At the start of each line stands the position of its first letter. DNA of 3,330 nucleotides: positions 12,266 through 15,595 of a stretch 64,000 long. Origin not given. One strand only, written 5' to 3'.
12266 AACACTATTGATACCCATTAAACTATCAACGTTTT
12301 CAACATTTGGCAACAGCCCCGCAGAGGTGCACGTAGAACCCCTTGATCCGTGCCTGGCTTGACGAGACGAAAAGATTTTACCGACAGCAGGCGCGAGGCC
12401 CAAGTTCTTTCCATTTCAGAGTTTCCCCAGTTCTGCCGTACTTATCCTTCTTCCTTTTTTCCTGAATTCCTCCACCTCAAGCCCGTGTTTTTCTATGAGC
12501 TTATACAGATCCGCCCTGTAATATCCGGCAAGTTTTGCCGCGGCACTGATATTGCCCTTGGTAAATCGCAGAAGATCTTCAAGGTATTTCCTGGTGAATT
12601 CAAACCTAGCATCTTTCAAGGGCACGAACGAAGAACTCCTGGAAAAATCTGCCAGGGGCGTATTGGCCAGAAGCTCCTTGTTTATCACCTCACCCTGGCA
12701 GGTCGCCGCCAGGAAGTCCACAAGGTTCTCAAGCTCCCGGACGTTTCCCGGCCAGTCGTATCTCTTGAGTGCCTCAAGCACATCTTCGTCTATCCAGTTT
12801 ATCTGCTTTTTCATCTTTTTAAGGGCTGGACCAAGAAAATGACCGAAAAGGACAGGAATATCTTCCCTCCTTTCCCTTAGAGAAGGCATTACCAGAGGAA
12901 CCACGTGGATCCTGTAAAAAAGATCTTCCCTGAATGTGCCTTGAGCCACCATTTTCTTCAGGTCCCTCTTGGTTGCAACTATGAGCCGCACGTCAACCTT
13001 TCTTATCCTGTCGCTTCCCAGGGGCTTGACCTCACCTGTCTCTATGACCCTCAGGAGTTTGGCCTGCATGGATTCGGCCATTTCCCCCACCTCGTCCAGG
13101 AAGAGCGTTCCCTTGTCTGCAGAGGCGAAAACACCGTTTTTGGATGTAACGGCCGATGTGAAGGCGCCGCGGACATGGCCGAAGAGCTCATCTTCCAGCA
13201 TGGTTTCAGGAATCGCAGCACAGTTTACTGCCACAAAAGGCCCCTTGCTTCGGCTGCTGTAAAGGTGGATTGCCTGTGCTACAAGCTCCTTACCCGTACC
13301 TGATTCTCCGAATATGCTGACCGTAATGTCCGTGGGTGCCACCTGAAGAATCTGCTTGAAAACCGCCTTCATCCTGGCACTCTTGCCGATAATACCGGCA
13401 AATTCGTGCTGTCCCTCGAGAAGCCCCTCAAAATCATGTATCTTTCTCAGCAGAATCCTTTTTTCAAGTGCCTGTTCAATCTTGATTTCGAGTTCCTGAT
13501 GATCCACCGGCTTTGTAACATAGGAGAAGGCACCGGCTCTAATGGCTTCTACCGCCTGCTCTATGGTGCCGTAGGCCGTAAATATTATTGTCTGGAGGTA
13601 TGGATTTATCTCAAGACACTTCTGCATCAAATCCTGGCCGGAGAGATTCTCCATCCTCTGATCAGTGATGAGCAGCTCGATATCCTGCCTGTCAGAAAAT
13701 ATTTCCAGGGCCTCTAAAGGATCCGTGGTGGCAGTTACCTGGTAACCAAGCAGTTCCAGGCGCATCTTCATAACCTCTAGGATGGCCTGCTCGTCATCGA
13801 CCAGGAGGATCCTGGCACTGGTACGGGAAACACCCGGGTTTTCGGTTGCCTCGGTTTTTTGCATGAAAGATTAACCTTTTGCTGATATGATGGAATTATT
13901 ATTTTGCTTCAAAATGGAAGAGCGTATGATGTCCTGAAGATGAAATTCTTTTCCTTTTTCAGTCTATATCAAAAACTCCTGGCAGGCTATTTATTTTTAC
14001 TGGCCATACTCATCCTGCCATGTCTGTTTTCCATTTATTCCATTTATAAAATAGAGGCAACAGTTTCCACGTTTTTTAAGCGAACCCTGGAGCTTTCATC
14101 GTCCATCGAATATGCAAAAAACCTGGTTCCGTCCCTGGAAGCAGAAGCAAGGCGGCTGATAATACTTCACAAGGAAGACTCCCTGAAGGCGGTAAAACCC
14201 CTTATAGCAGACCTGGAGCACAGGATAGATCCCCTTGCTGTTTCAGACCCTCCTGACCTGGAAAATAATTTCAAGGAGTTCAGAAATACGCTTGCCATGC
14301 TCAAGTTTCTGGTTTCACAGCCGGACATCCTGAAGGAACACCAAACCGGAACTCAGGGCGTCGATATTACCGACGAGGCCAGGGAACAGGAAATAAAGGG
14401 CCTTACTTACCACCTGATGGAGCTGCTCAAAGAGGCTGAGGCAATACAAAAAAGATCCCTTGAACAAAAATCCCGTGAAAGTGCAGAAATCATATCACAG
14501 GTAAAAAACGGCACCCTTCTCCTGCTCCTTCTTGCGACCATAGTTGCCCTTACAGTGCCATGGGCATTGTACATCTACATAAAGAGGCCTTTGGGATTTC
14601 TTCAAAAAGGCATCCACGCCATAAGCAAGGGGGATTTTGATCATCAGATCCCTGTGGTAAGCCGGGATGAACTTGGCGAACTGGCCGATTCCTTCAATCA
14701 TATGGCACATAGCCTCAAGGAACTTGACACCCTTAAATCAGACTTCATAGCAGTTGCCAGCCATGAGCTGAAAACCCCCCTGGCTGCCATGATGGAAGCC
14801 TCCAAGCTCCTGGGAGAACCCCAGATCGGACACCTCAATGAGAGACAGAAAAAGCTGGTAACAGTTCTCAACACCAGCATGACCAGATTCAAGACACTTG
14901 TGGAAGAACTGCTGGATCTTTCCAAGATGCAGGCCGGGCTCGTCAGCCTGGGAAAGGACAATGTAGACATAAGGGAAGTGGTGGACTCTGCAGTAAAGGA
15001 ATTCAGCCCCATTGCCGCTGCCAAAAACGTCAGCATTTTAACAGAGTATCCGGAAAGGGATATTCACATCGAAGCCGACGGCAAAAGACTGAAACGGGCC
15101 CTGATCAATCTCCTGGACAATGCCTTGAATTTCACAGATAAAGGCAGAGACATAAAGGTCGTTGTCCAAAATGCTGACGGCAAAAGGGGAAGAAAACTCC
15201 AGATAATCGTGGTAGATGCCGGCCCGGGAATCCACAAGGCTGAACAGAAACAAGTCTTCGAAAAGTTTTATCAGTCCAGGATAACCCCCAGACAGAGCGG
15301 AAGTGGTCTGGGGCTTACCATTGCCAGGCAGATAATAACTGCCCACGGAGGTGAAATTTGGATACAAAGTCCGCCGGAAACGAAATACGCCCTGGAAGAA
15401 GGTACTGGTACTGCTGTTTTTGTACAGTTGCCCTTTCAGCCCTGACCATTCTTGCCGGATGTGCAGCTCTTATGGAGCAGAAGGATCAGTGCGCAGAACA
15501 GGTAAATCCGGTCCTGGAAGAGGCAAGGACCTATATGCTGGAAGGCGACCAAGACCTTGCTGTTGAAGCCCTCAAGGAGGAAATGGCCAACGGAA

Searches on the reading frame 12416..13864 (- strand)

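Call 94: search_protein_families(library=pfam, proteins=[window:12416-13864:-], max_evalue=0.00001)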
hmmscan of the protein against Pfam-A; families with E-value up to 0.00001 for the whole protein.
window:12416-13864:- (482 aa): 6 families
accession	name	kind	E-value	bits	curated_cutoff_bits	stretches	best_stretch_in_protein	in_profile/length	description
PF00158.32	Sigma54_activat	-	8.6e-69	231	20.2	1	158-324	1-167/168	Sigma-54 interaction domain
PF00072.30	Response_reg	-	1.1e-22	80.7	30.2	1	19-129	1-110/111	Response regulator receiver domain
PF25601.1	AAA_lid_14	-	2.6e-22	78.9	27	1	330-401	1-72/87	AAA+ ATPase lid domain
PF14532.12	Sigma54_activ_2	-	2.4e-20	73.6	25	1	159-329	1-138/138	Sigma-54 interaction domain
PF07728.20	AAA_5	-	7.5e-06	26.4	22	0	184-296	4-119/139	AAA domain (dynein-related subfamily)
PF00004.35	AAA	-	8.3e-06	26.7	21.2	0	184-303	3-111/131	ATPase family associated with various cellular activities (AAA)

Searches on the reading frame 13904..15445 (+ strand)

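Call 94: search_protein_families(library=pfam, proteins=[window:13904-15445:+], max_evalue=0.00001)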
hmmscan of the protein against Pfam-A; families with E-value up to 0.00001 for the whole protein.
window:13904-15445:+ (513 aa): 3 families
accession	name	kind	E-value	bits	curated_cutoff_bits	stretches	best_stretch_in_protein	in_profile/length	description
PF02518.31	HATPase_c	-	1.2e-26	93.7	26.4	1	392-512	2-110/111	Histidine kinase-, DNA gyrase B-, and HSP90-like ATPase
PF00512.31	HisKA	-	1.5e-15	57.4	26.9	1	278-345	2-66/66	His Kinase A (phospho-acceptor) domain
PF00672.30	HAMP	-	2.3e-14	53.9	25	1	225-273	5-53/53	HAMP domain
